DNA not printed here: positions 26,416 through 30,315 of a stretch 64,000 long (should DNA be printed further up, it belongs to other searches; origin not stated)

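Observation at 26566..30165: FadB-like (dehydrogenase and hydratase) and FadA-like (thiolase) genes fused into one 1199-codon ORF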

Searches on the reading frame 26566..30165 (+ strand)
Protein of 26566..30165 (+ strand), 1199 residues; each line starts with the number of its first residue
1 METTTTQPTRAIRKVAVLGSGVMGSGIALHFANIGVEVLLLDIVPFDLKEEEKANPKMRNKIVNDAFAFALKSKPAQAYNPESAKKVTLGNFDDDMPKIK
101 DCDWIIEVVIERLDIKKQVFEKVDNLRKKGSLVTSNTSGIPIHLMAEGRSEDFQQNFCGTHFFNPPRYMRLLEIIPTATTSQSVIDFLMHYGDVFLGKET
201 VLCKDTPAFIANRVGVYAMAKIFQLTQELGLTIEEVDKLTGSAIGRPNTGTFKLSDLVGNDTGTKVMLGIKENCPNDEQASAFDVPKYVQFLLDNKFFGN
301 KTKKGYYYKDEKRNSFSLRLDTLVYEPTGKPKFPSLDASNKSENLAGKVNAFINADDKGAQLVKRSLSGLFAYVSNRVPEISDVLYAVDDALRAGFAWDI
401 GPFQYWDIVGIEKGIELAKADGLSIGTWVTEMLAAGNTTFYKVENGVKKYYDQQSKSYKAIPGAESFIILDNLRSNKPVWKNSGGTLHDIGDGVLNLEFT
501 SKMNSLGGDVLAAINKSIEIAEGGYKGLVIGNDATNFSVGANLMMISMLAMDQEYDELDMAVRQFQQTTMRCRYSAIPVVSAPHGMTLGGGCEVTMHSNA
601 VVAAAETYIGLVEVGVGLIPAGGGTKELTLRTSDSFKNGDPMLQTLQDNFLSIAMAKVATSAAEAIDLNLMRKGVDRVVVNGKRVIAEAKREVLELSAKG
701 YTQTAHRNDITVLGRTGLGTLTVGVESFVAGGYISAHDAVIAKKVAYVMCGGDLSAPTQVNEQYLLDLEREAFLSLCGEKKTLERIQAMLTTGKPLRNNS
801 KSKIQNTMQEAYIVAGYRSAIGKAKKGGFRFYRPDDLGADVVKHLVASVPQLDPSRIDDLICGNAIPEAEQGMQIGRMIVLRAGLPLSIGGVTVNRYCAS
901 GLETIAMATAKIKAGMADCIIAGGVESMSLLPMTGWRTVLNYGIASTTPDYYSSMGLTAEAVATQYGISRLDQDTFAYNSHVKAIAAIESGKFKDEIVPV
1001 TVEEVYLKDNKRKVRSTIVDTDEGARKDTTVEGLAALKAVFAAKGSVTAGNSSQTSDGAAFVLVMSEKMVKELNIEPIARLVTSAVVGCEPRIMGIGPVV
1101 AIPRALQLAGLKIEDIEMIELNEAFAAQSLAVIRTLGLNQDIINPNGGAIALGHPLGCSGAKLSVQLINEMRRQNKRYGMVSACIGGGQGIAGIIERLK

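Call 3: search_protein_families(library=pfam, proteins=[window:26566-30162:+])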
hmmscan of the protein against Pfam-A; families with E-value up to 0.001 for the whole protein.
window:26566-30162:+ (1199 aa): 7 families
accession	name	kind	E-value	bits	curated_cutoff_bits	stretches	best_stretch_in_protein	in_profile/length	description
PF00108.29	Thiolase_N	-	4e-67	226.8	26.4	1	812-1068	2-260/260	Thiolase, N-terminal domain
PF02803.24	Thiolase_C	-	8.1e-46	155.1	27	1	1076-1197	2-123/123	Thiolase, C-terminal domain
PF02737.24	3HCDH_N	-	1.6e-43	149.1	22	1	14-206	1-180/180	3-hydroxyacyl-CoA dehydrogenase, NAD binding domain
PF00725.27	3HCDH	-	9.4e-15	55.4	22.1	1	209-307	2-95/97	3-hydroxyacyl-CoA dehydrogenase, C-terminal domain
PF00378.25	ECH_1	-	7.5e-11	42.3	27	1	493-629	5-141/251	Enoyl-CoA hydratase/isomerase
PF16113.10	ECH_2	-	4.4e-09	36.7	27.2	1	494-626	3-137/335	Enoyl-CoA hydratase/isomerase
PF00109.32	ketoacyl-synt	-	0.0001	22.4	20.8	1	892-928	168-204/252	Beta-ketoacyl synthase, N-terminal domain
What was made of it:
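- On Degradative thiolase (acetyl-CoA C-acyltransferase, FadA-like): PF00108 and PF02803 are matched (call 3).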

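Call 4: search_protein_families(library=ncbifam, proteins=[window:26566-30162:+])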
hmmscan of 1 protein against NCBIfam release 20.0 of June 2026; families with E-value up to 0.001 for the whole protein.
window:26566-30162:+ (1199 aa): 100 families (the best 25 are shown)
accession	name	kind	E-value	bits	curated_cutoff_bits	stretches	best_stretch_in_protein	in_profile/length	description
NF052272.1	Staph_FadB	exception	2.3e-181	604.7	999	1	11-798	2-752/752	3-hydroxyacyl-CoA dehydrogenase/crotonase FadB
NF006553.0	PRK09052.1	equivalog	7.1e-159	529.1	567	1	806-1198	3-399/399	acetyl-CoA C-acyltransferase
NF005805.0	PRK07661.1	equivalog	1.4e-151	504.9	633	1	808-1197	1-390/391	acetyl-CoA C-acetyltransferase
TIGR01930.1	AcCoA-C-Actrans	subfamily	6.5e-135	450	240.55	1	813-1196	1-385/385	acetyl-CoA C-acyltransferase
NF006510.0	PRK08947.1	equivalog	3.2e-117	391.8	519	1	808-1198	1-387/387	acetyl-CoA C-acyltransferase FadA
NF005890.0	PRK07851.1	equivalog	5.6e-113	378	580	2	946-1198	164-405/406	acetyl-CoA C-acetyltransferase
NF005494.0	PRK07108.1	equivalog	2.4e-112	375.7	615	1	808-1196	1-390/392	acetyl-CoA C-acyltransferase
TIGR02430.1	pcaF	equivalog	2.7e-110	369.1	597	1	810-1198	2-400/400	3-oxoadipyl-CoA thiolase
NF006551.0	PRK09050.1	subfamily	5.4e-109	364.9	605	1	808-1198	1-401/401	3-oxoadipyl-CoA thiolase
NF004853.0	PRK06205.1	subfamily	6.7e-106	354.7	551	1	808-1198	1-403/404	acetyl-CoA C-acetyltransferase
NF006552.0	PRK09051.1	subfamily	1.8e-104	350.1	565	1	807-1198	2-395/395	beta-ketothiolase BktB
TIGR02445.1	fadA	equivalog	1.8e-104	349.8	591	1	813-1197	4-384/385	acetyl-CoA C-acyltransferase FadA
NF006001.0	PRK08131.1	equivalog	1.1e-97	327.5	622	1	808-1198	1-400/401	3-oxoadipyl-CoA thiolase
NF004206.0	PRK05656.1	subfamily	1.5e-97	327.1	688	1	808-1197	1-392/392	acetyl-CoA C-acetyltransferase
NF006090.0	PRK08242.1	equivalog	1.4e-95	320.8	514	2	808-1046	1-229/402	acetyl-CoA C-acetyltransferase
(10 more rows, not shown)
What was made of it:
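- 26566..28959 (+): fadB/fadN-like part (codons 1-798): 3-hydroxyacyl-CoA dehydrogenase followed by enoyl-CoA hydratase. It is complete and ends ...TGKPLRN. Calls 3 and 4.
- On FadN-type 3-hydroxyacyl-CoA dehydrogenase / enoyl-CoA hydratase: NF052272 is matched over profile positions 2-752 of 752 at 604.7 bits, which is below that strain-specific model's cut-off of 999 (call 4).
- On Degradative thiolase (acetyl-CoA C-acyltransferase, FadA-like): TIGR01930 scores 450 bits against a cut-off of 240.55, over profile positions 1-385 of 385 (call 4).
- Checked: Pfam and NCBIfam (calls 3, 4) give 3HCDH_N, 3HCDH and ECH over residues 14-629.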

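Call 5: find_homologous_proteins(query=window:26566-30162:+, max_evalue=1e-30)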
Query window:26566-30162:+ (1199 aa): 8000 proteins with E <= 1e-30 among 8000 candidates; the best 120 are listed.
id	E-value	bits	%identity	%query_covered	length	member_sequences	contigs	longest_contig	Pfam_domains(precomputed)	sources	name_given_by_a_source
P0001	0.0e+0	1632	90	66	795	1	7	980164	PF00378.26,PF00725.28,PF16113.11,PF02737.25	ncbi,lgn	-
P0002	0.0e+0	1631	90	66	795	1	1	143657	PF00378.26,PF00725.28,PF16113.11,PF02737.25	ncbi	ncbi:MAG: 3-hydroxyacyl-CoA dehydrogenase/enoyl-CoA hydratase family protein [Chitinophagales bacter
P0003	0.0e+0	1628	90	66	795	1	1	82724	PF00378.26,PF00725.28,PF16113.11,PF02737.25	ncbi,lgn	-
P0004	0.0e+0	1623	91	66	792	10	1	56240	PF00378.26,PF00725.28,PF16113.11,PF02737.25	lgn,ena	-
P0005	0.0e+0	1621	89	66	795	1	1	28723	PF00378.26,PF00725.28,PF16113.11,PF02737.25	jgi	-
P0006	0.0e+0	1620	89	67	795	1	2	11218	PF00378.26,PF00725.28,PF16113.11,PF02737.25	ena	-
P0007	0.0e+0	1620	89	66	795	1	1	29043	PF00378.26,PF00725.28,PF16113.11,PF02737.25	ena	-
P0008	0.0e+0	1619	89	67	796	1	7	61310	PF00378.26,PF00725.28,PF16113.11,PF02737.25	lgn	-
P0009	0.0e+0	1619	89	66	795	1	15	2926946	PF00378.26,PF00725.28,PF16113.11,PF02737.25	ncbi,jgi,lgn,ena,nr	ncbi:MAG TPA: 3-hydroxyacyl-CoA dehydrogenase/enoyl-CoA hydratase family protein [Chitinophagales ba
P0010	0.0e+0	1617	89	66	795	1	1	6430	PF00378.26,PF00725.28,PF16113.11,PF02737.25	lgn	-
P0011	0.0e+0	1617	89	66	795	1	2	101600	PF00378.26,PF00725.28,PF16113.11,PF02737.25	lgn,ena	-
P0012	0.0e+0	1616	89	67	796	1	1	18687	PF00378.26,PF00725.28,PF16113.11,PF02737.25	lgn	-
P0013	0.0e+0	1616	89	66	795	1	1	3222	PF00378.26,PF00725.28,PF16113.11,PF02737.25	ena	-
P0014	0.0e+0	1615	89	66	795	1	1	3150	PF00378.26,PF00725.28,PF16113.11,PF02737.25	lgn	-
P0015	0.0e+0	1614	89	66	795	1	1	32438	PF00378.26,PF00725.28,PF16113.11,PF02737.25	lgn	-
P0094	0.0e+0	1200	68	66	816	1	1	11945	PF00378.26,PF00725.28,PF16113.11,PF02737.25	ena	-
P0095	0.0e+0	1200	67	66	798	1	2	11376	PF00378.26,PF00725.28,PF16113.11,PF02737.25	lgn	-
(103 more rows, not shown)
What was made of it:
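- On FadN-type 3-hydroxyacyl-CoA dehydrogenase / enoyl-CoA hydratase: The closest homologues are 792-818 aa (call 5).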

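Call 9: find_encoding_contigs(protein=window:26566-30165:+, flank=3000, max_places=6)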
Protein window:26566-30165:+ (1199 aa): no gene with exactly this product is on record in the collection.

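Call 14: search_solved_structures(query=window:26566-30162:+, max_evalue=1e-20)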
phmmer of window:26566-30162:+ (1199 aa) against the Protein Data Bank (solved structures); distinct sequences matched with E-value up to 1e-20: 128 (the best 60 are shown).
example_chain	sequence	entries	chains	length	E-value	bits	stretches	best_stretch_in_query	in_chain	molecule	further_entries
8gqg_A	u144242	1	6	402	6.9e-94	318.7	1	808-1198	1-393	Thiolase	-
8k1c_A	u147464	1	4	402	1.4e-90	307.8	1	808-1198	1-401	Acetyl-CoA acetyltransferase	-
1ulq_A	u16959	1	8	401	2.9e-89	303.4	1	808-1197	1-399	putative acetyl-CoA acetyltransferase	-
2c7y_A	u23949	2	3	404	1.1e-88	301.4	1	810-1197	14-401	3-KETOACYL-COA THIOLASE 2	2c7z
2wu9_A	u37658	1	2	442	1.7e-88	300.9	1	810-1197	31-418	3-KETOACYL-COA THIOLASE 2, PEROXISOMAL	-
3goa_A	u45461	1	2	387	1.9e-88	300.7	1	808-1197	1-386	3-ketoacyl-CoA thiolase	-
8gqf_A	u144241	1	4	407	2e-88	300.6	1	812-1197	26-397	Thiolase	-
8gqm_A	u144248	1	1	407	5.3e-87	295.9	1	812-1197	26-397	Thiolase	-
8jg3_A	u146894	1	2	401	2.7e-86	293.6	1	808-1198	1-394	Acetyl-CoA C-acetyltransferase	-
8gqj_A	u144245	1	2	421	8.8e-86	291.9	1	807-1195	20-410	Thiolase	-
4wyr_A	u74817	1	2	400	2.6e-84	287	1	808-1197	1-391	Acetyl-CoA acetyltransferase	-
2wua_A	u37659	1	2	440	2.7e-84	286.9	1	810-1197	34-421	ACETOACETYL COA THIOLASE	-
4n44_A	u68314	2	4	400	6.4e-84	285.7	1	808-1197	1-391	Acetyl-CoA acetyltransferase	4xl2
2iik_A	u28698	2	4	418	2.8e-83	283.6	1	808-1196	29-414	3-ketoacyl-CoA thiolase, peroxisomal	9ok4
4n45_A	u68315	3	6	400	1.7e-82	280.9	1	808-1197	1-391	Acetyl-CoA acetyltransferase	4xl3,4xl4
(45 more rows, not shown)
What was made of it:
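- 28987..30165 (+): fadA-like thiolase part (codons 808-1199 plus the stop), complete and with its own ATG. Calls 3, 4 and 14.
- Closest known: Bacterial and mitochondrial trifunctional enzyme / fatty-acid oxidation complex. Same: The same three activities are present, and the thiolase half is homologous to the beta chains of those complexes (1wdk_C E 3e-80, 4b3h_C E 1e-69; call 14).
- Solved thiolases with N-terminal extensions of about 30 residues exist (2wu9, 2iik; call 14), so an N-terminal tether is tolerable.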

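Call 30: search_protein_representatives(protein=window:26566-30162:+)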
Query: 1199 residues. Proteins with E-value up to 0.001 (for the whole library): 57211; up to 1e-10: 27699; up to 1e-30: 4818. The best 150 are listed.
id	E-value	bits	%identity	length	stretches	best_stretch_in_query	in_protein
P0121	1.0e-292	990.4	56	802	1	8-798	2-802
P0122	1.6e-275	933.4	55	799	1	10-798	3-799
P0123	5.9e-262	888.5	51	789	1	10-798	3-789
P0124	1.2e-244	831.2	51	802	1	13-798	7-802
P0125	1.5e-239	814.4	51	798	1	12-798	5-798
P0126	3.1e-227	773.6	48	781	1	10-798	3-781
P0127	5.5e-223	759.5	49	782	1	10-798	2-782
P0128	3.0e-217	740.5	47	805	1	12-798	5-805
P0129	3.6e-217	740.2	46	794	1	12-798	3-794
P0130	6.0e-217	739.5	46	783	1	11-798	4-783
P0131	2.1e-208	711.2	48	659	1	147-798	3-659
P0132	5.8e-206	703.1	46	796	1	10-798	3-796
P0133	1.4e-204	698.6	46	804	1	10-798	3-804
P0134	8.4e-204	696.0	47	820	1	10-798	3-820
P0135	9.9e-204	695.7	46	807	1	10-798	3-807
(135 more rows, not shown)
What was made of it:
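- The best 150 of 1.84 billion representatives were 481-861 aa (call 30).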
